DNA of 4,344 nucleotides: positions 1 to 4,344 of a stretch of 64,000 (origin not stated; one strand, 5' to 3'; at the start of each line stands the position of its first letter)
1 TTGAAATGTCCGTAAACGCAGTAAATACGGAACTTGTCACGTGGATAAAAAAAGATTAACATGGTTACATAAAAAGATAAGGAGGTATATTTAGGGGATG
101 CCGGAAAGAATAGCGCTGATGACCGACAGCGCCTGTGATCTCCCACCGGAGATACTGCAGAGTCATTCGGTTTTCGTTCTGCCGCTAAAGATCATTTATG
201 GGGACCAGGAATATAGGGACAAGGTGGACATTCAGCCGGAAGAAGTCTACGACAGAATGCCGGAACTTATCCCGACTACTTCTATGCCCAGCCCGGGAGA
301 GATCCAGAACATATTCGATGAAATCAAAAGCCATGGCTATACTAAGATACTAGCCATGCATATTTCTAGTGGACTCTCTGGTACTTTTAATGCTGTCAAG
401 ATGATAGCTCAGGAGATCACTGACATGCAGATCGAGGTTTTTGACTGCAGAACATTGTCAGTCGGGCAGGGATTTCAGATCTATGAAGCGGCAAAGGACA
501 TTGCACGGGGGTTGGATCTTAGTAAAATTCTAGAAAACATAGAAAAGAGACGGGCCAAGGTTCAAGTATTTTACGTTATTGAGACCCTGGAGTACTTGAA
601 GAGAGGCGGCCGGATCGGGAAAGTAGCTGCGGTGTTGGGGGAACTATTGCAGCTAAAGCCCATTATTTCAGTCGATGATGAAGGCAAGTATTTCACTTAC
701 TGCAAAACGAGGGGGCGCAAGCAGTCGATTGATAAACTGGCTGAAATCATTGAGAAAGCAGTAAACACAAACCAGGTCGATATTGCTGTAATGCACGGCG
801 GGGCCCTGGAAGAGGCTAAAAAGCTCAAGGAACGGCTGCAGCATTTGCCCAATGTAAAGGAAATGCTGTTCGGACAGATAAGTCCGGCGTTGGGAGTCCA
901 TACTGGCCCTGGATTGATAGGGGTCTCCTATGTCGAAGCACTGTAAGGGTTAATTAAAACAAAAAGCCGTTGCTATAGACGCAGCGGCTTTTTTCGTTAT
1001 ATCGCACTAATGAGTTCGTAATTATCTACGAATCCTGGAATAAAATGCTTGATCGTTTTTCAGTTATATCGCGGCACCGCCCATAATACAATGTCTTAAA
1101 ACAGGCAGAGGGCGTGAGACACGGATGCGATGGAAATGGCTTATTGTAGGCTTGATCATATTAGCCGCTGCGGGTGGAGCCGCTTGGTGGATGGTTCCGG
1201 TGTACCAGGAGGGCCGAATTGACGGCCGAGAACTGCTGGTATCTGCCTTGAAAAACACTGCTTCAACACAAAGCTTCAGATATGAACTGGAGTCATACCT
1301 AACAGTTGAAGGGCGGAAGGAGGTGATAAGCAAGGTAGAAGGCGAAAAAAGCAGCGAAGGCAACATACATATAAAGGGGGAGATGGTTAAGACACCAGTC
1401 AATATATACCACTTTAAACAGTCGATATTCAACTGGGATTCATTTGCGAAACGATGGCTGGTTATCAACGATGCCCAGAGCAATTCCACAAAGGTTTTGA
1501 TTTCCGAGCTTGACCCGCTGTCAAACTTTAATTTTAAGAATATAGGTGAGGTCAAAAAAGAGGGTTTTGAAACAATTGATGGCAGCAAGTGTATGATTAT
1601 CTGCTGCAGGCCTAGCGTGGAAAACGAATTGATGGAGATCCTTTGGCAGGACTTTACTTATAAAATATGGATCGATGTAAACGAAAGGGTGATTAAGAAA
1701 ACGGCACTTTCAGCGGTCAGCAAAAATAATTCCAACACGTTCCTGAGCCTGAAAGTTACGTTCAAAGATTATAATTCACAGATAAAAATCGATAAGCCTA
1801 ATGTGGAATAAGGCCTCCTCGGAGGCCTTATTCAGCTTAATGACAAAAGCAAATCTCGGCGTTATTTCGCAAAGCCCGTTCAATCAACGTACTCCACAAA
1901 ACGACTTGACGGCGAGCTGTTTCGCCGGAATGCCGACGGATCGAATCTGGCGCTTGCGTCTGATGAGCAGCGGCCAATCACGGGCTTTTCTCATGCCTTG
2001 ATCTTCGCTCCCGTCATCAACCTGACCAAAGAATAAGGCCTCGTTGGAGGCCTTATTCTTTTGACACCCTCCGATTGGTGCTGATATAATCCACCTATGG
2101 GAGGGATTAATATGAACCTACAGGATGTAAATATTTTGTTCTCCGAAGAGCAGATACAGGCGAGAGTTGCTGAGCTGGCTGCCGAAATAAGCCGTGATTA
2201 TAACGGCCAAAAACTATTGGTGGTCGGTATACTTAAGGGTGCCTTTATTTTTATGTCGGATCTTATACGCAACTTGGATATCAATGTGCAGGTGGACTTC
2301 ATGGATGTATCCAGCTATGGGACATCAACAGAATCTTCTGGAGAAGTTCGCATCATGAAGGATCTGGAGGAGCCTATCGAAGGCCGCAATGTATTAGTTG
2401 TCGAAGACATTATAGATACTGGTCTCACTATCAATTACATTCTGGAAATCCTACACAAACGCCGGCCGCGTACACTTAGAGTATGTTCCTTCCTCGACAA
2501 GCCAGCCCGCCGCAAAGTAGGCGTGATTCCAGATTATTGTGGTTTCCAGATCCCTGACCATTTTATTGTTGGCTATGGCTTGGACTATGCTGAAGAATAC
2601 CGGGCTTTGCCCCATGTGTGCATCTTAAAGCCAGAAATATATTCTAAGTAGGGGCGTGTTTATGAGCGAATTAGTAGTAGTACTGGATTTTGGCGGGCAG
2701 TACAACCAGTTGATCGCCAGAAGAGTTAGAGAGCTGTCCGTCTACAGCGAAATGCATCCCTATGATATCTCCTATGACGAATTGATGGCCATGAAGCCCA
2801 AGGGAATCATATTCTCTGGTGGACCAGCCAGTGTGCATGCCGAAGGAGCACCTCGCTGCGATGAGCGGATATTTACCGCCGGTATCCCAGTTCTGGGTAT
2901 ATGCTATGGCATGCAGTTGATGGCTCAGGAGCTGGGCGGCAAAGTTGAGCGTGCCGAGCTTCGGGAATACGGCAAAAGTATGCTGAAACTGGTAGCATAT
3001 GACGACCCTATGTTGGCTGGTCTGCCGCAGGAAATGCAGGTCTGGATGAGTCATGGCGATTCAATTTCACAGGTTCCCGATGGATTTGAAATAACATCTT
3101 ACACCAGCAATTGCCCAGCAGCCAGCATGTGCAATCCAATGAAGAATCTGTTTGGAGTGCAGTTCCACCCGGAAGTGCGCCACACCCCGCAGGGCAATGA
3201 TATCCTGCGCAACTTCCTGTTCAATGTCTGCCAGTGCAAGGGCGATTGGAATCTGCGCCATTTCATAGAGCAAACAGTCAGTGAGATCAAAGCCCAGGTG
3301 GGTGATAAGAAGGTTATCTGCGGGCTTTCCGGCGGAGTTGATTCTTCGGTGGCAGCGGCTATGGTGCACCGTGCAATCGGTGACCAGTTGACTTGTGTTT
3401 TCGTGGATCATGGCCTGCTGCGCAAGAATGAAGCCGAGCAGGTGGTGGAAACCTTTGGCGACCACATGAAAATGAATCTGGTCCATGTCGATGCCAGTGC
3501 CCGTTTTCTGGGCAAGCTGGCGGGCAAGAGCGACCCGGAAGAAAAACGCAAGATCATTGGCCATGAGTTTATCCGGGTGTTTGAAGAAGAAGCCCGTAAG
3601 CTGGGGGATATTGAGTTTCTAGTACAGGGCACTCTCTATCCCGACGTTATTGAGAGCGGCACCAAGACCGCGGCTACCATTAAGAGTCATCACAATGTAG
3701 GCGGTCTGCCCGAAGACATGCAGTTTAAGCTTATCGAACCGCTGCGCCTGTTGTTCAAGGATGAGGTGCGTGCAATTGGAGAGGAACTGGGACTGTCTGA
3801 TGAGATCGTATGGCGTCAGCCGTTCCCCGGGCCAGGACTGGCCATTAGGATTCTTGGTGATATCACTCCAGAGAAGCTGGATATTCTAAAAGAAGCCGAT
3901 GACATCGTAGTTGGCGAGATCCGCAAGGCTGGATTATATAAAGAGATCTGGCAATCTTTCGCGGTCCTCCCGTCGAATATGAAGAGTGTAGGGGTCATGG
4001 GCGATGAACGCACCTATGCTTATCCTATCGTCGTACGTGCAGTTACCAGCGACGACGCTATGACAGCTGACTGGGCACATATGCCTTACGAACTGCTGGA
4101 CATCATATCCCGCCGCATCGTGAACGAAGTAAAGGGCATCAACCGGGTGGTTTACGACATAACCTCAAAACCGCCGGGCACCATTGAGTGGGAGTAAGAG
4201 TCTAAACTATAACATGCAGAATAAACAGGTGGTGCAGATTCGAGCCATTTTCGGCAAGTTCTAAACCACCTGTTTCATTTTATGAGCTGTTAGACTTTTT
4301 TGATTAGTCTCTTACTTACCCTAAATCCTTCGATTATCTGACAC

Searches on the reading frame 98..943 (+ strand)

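Call 60: search_protein_families(library=pfam, proteins=[window:98-943:+], max_evalue=0.00001)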
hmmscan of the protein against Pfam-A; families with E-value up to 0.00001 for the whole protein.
window:98-943:+ (282 aa): 1 family
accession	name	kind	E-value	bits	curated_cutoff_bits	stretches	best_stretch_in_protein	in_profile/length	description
PF02645.21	DegV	-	4.1e-92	308.9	27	1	5-280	2-279/280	Uncharacterised protein, DegV family COG1307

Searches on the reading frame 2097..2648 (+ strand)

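Call 60: search_protein_families(library=pfam, proteins=[window:2097-2648:+], max_evalue=0.00001)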
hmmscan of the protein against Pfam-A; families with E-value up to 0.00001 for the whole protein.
window:2097-2648:+ (184 aa): 1 family
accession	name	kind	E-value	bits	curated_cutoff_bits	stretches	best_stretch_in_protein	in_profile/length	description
PF00156.33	Pribosyltran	-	8.1e-33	113.4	26.3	1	17-164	8-157/158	Phosphoribosyl transferase domain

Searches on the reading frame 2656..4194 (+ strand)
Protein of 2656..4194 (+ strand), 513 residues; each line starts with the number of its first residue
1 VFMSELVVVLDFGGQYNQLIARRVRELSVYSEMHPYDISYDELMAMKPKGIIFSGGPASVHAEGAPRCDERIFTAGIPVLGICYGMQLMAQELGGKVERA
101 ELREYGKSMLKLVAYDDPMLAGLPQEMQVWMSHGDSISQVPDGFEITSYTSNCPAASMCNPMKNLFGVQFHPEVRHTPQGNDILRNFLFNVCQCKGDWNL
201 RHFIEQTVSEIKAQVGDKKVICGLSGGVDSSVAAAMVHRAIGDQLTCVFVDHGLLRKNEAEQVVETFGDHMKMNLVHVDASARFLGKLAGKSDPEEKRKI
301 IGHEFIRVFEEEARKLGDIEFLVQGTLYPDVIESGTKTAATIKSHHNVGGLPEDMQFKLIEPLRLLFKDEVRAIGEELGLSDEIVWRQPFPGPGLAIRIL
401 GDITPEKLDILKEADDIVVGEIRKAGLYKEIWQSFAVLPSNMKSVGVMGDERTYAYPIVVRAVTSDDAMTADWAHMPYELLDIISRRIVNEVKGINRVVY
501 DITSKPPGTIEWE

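Call 60: search_protein_families(library=pfam, proteins=[window:2656-4194:+], max_evalue=0.00001)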
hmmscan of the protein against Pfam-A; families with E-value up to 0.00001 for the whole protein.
window:2656-4194:+ (513 aa): 5 families
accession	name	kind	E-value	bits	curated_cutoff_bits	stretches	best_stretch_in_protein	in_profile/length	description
PF00117.34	GATase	-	9e-52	175.9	22.8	1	8-190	1-189/190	Glutamine amidotransferase class-I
PF00958.27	GMP_synt_C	-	4.2e-45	152.2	27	1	421-512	2-92/92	GMP synthase C terminal domain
PF07722.19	Peptidase_C26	-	1.9e-09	38.1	20.5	1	72-173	101-219/219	Peptidase C26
PF02540.23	NAD_synthase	-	3e-09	36.8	21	1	201-270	6-75/242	NAD synthase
PF03054.22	tRNA_Me_trans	-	6.9e-06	26.3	20.6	0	218-252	1-34/202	tRNA methyl transferase HUP domain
